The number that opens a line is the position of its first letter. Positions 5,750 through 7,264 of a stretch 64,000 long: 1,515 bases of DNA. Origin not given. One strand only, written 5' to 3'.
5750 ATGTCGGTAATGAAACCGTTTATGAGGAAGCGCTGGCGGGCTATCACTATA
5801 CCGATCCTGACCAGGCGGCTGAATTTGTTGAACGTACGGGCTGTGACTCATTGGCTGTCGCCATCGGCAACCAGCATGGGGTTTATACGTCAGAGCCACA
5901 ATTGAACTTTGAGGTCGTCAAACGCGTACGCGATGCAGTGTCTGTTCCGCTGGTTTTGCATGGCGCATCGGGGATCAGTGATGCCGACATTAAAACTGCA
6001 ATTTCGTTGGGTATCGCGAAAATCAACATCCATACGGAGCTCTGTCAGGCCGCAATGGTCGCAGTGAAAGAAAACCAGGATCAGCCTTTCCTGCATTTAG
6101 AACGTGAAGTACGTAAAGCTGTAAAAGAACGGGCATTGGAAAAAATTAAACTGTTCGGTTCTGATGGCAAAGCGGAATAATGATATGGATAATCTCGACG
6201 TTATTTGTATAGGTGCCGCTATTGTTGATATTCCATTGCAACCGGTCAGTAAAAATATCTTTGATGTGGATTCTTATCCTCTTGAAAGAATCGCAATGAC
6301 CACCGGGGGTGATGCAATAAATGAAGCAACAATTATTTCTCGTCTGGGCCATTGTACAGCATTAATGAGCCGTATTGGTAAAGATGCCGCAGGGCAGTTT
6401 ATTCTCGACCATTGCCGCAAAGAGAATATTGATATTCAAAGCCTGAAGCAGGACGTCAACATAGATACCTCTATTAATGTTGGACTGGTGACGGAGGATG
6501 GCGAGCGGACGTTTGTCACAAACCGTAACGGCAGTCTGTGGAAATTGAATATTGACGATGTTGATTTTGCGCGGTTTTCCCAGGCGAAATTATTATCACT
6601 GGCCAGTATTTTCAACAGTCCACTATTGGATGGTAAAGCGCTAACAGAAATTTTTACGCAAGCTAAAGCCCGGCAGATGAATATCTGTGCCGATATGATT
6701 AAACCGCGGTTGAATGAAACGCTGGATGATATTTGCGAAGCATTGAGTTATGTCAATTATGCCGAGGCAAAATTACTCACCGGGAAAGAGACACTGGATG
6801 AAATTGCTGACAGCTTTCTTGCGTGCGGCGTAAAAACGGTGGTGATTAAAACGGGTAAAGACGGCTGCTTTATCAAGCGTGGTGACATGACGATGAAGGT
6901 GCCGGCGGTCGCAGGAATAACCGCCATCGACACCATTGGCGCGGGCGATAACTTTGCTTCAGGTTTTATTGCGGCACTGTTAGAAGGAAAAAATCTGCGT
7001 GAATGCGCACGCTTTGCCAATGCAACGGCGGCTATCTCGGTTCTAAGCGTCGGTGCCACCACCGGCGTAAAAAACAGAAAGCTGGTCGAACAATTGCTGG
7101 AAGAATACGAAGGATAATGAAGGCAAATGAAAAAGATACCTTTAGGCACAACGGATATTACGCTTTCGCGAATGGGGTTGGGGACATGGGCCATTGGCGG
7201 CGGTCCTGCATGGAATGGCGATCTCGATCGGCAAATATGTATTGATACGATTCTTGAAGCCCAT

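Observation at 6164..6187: Ambiguous start and 17-bp overlap at the ydjI/ydjH junction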

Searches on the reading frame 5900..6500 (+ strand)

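Call 9: find_related_loci(query=L002:1786-2730:+, collection=genome_contigs, flank=2500)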
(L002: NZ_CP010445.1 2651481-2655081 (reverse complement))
Query L002:1786-2730:+ (315 aa) in genome_contigs; peptide patterns used: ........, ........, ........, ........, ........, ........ (x = any residue, [..] = any of these).
29 stretches matched a pattern; 11 encode a relative of the query (tblastn E <= 1e-3); 11 distinct loci.
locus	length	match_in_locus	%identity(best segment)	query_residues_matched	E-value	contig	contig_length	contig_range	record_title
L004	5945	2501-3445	95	1-315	0e+0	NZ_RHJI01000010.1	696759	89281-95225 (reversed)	Escherichia sp. E1V33 1V33_10_consensus, whole genome shotgun sequence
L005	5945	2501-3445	94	1-315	0e+0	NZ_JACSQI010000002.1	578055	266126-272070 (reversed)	Escherichia whittamii strain Sa2BVA5 NODE_2_length_578055_cov_7.746463, whole genome shotgun sequence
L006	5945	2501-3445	85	1-315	0e+0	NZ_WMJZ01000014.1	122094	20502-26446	Intestinirhabdus alba strain BIT-B35 Scaffold14, whole genome shotgun sequence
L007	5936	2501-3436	81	4-315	2e-169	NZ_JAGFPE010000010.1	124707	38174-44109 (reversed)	Candidatus Symbiopectobacterium sp. NZEC151 NODE_10_legth_124707_cov_121.512421, whole genome shotgun sequence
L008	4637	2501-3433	68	4-313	1e-145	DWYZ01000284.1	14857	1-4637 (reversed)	MAG TPA_asm: Candidatus Blautia faecavium isolate ChiSjej1B19-5720 ChiSjej1B19M5__C278823_L14857_SAMN08009937, whole gen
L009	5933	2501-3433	68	4-313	1e-144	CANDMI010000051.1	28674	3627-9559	MAG TPA_asm: uncultured Eubacterium sp. isolate ERR6760117_bin.66_metawrap_v1.3_MAG genome assembly, contig: ERZ12802734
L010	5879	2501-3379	47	5-297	3e-83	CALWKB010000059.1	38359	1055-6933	MAG: uncultured Mediterraneibacter sp. isolate E09__bin192 genome assembly, contig: E09__k127_4499518, whole genome shot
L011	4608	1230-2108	46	5-297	3e-78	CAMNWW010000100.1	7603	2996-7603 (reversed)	MAG: uncultured Lachnospiraceae bacterium isolate SRR19792994_bin.75_metawrap_v1.3_MAG genome assembly, contig: ERZ12290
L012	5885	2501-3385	43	3-297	2e-76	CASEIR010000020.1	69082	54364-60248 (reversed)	uncultured Lachnospiraceae bacterium isolate CO.B59.metabat-bins.213 genome assembly, contig: CO.B59.metabat-bins.213.fa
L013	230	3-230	99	41-116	2e-50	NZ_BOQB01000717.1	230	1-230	Bacillus sanguinis strain BML-BC004 BML-BC004_contig_717, whole genome shotgun sequence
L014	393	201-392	98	7-70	1e-40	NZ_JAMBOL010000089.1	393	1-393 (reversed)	Halalkalibacter oceani strain 214.1.1 NODE_89_, whole genome shotgun sequence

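Call 35: search_protein_families(library=pfam, proteins=[L002:1786-2730:+])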
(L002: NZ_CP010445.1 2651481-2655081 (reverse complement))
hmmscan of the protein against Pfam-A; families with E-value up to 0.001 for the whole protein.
L002:1786-2730:+ (315 aa): 2 families
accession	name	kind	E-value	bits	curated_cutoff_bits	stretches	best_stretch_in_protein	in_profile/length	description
PF00294.29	PfkB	-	1.1e-73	248.7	25.8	1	5-300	3-299/302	pfkB family carbohydrate kinase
PF08543.17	Phos_pyr_kin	-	1.9e-05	24.6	27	1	186-285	116-226/246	Phosphomethylpyrimidine kinase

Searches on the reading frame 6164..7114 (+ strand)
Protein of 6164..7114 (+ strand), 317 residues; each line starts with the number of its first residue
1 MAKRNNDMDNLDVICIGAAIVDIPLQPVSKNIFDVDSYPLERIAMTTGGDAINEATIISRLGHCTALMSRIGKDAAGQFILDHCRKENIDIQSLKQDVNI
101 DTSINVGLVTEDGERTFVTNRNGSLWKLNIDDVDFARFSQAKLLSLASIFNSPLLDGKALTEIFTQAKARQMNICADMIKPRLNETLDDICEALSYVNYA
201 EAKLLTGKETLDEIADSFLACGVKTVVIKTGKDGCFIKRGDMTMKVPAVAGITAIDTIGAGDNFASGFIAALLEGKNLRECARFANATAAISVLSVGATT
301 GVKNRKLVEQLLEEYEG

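Call 10: search_solved_structures(query=window:6164-7114:+, show_alignments=2)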
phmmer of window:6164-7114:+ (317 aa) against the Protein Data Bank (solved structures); distinct sequences matched with E-value up to 0.001: 86 (the best 60 are shown).
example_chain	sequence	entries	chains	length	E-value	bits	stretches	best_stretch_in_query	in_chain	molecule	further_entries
3h49_A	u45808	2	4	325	6.5e-195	649.3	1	8-317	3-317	Ribokinase | Uncharacterized sugar kinase ydjH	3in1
3hj6_A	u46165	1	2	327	7.4e-26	94.4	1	9-311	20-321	Fructokinase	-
6ilr_A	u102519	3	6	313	8.7e-21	77.7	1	45-313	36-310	Ribokinase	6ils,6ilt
4x8f_A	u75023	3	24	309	3e-19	72.7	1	45-315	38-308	Ribokinase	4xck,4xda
4du5_A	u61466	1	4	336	4.4e-18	68.9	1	44-305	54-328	PfkB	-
1gqt_A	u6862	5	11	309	7.5e-18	68.1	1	45-313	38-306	RIBOKINASE | PROTEIN (RIBOKINASE)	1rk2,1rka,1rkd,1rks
11bl_A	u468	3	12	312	8.7e-18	67.9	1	46-312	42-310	Ribokinase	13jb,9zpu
3ewm_A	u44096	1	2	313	1.3e-17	67.3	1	45-305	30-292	Uncharacterized sugar kinase PH1459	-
3ubo_A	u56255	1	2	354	2.1e-17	66.7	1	46-298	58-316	adenosine kinase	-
3gbu_A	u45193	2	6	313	4.2e-16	62.4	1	45-305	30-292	Uncharacterized sugar kinase PH1459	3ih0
3ry7_A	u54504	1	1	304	1.2e-15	60.8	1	47-303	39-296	Ribokinase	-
4e3a_A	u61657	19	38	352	1.6e-15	60.5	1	18-298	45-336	sugar kinase protein | Probable sugar kinase protein | sugar kinase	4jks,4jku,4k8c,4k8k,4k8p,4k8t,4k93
1vm7_A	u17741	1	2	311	6.5e-15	58.5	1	44-313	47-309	ribokinase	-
3pl2_A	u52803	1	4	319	8.4e-15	58.1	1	11-309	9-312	Sugar kinase, ribokinase family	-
2rbc_A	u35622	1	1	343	1.9e-14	56.9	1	12-314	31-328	Sugar kinase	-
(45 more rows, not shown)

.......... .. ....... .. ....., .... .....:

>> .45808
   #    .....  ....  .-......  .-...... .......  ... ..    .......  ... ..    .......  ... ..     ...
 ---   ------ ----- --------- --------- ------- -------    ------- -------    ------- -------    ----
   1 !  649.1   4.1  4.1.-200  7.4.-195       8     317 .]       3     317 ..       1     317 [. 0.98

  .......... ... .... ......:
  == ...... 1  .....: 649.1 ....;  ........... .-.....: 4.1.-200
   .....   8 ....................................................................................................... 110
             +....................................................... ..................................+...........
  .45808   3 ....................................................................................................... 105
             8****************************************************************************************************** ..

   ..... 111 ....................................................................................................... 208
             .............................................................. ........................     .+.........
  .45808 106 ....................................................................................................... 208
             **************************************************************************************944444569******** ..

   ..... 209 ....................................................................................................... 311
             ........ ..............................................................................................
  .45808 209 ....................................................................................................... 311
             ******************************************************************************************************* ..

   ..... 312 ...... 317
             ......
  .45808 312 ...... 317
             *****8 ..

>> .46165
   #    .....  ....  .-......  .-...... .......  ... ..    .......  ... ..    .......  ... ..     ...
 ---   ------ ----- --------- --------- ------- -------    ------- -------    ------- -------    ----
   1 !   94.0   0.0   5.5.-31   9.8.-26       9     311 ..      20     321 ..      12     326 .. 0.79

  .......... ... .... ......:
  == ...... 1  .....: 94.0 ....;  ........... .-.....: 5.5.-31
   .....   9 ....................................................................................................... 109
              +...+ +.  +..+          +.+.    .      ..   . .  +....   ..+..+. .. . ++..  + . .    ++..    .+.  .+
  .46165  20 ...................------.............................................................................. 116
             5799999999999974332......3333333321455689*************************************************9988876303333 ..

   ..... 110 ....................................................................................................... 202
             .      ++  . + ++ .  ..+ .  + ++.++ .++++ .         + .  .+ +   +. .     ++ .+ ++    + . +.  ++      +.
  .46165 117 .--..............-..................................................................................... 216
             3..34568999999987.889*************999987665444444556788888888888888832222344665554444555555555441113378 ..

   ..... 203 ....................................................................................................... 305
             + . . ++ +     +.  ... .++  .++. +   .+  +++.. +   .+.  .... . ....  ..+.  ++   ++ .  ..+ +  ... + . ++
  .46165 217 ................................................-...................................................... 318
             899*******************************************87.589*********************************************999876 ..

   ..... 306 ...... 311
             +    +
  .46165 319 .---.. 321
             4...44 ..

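Call 35: search_protein_families(library=pfam, proteins=[window:6185-7114:+])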
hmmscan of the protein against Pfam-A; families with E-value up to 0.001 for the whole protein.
window:6185-7114:+ (310 aa): 1 family
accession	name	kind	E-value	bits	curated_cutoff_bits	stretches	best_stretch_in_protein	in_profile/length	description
PF00294.29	PfkB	-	5.1e-66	223.5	25.8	1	5-295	3-299/302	pfkB family carbohydrate kinase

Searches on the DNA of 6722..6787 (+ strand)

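Call 23: search_dna_similar(query=window:6722-6787:+, collection=ecoli_genomes, mode=near, max_rows=25, rows=spread)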
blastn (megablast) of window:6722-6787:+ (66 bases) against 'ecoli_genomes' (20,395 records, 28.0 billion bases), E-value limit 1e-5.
Records with a match: 4285; places in all: 4285; records where one place covers at least 80% of the query: 1255.
Genomes with a match: 4285 of 5426; with a place that covers at least 80% of the query: 1255. Places per genome that has any: lowest 1, median 1, highest 1. On chromosomes: 4284 places; on plasmids: 1.
Best place of each record, by identity: >=99% 326; 95-99% 2579; 90-95% 1380.
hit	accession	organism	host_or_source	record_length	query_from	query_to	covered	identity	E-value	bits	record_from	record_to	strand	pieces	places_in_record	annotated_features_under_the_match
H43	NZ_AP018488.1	Escherichia coli O157:H7 strain PV15-279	Homo sapiens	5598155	1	66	100%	100.0%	1e-25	122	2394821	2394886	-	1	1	ydjH: sugar kinase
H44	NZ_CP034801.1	Escherichia coli strain 2010C-3142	missing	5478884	1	66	100%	100.0%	1e-25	122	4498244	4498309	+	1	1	ydjH: sugar kinase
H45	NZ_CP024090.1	Escherichia coli strain WG5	missing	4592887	1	66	100%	98.6%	5e-9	130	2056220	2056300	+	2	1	ydjH: sugar kinase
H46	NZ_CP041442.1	Escherichia coli strain YPE12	Pork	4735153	1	66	100%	98.6%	5e-9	130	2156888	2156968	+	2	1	ydjH: sugar kinase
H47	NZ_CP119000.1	Escherichia coli strain CE0026f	Bos taurus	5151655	1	66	100%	98.6%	5e-9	130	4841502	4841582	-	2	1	ydjH: sugar kinase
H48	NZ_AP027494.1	Escherichia coli strain LR-24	Homo sapiens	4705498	1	66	100%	98.6%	5e-9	130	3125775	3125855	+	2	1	ydjH: sugar kinase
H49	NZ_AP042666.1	Escherichia coli strain OkiPb01710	bovine feces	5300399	1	66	100%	98.6%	5e-9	130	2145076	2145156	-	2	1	ydjH: sugar kinase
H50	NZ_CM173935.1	Escherichia coli strain E1624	Homo sapiens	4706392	1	66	100%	98.6%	5e-9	130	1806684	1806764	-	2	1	ydjH: sugar kinase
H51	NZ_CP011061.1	Escherichia coli str. Sanji strain Sanji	pheasant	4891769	1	39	59%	97.4%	5e-9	68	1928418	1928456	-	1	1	ydjH: sugar kinase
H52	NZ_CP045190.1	Escherichia coli strain NT1F31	pig manure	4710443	1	39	59%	97.4%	5e-9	68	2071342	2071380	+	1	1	ydjH: sugar kinase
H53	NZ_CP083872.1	Escherichia coli strain NDM5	Homo sapiens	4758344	1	39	59%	97.4%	5e-9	68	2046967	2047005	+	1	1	ydjH: sugar kinase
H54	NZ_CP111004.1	Escherichia coli strain J53-p131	Homo sapiens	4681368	1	39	59%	97.4%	5e-9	68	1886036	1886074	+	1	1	ydjH: sugar kinase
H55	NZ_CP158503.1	Escherichia coli strain E-ge-1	pigeon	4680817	1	39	59%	97.4%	5e-9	68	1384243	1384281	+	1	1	ydjH: sugar kinase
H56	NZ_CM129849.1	Escherichia coli strain SW07164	wastewater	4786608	1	39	59%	97.4%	5e-9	68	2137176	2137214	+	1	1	ydjH: sugar kinase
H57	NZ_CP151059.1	Escherichia coli strain 20KM2300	Dog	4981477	1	39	59%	97.4%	5e-9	68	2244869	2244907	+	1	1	ydjH: sugar kinase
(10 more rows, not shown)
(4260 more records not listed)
